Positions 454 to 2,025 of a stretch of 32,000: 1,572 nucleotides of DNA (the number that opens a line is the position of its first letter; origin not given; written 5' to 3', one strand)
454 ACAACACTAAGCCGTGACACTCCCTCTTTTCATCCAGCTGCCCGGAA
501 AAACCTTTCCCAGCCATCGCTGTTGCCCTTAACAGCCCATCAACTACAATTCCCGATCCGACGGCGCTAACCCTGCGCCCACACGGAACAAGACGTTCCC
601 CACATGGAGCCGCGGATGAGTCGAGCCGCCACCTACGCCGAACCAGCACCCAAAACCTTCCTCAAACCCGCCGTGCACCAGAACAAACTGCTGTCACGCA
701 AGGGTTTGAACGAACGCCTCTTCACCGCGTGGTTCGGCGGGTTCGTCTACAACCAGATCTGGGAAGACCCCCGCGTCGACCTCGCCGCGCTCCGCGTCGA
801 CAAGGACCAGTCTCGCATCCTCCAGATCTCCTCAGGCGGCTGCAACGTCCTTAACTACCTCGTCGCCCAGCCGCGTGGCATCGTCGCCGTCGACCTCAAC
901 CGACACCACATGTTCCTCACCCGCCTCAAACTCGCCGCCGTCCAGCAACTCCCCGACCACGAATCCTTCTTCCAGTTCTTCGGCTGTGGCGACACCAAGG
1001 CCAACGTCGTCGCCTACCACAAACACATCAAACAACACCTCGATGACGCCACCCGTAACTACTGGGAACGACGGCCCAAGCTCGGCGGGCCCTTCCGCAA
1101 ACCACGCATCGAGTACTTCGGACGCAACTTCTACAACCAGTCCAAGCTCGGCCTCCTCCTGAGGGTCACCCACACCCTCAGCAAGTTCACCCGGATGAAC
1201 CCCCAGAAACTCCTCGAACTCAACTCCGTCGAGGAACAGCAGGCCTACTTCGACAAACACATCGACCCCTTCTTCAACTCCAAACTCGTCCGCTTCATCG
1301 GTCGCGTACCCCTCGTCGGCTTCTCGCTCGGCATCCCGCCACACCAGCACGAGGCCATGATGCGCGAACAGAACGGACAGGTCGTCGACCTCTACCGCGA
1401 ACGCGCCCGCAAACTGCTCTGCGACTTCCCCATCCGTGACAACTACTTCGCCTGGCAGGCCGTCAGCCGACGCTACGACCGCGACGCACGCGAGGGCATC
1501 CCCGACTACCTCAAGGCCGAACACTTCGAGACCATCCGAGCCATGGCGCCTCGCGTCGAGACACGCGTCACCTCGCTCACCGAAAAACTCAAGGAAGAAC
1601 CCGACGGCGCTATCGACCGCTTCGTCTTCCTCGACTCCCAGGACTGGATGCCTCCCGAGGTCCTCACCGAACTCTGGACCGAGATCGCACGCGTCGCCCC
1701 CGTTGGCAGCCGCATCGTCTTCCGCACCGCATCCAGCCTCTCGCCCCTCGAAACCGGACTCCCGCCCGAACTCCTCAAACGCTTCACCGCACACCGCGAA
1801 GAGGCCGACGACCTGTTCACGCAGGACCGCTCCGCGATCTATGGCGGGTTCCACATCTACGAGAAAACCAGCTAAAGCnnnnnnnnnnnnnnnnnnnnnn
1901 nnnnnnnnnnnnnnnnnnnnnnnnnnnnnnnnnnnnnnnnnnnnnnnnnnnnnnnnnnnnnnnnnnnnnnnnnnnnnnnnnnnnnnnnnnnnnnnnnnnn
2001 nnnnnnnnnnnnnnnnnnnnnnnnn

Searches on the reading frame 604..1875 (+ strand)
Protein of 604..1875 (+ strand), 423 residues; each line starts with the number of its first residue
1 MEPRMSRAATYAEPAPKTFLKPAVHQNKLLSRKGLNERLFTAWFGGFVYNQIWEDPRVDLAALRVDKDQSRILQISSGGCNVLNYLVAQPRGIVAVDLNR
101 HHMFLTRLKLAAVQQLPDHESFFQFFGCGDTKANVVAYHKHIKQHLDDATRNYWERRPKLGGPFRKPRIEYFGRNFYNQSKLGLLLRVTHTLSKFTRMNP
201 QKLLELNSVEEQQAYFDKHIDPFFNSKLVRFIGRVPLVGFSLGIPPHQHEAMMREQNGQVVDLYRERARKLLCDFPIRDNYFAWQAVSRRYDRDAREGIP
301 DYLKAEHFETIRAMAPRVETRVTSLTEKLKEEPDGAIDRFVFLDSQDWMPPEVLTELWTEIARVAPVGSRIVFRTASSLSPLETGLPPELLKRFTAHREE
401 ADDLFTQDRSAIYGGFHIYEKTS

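Call 62: search_protein_families(library=pfam, proteins=[window:604-1875:+], max_evalue=0.01)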
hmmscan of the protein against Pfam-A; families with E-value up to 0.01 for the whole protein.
window:604-1875:+ (423 aa): 1 family
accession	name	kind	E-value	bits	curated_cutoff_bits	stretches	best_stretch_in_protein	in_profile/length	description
PF11899.13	DUF3419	-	1.6e-95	321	28.2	1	43-421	5-385/385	Protein of unknown function (DUF3419)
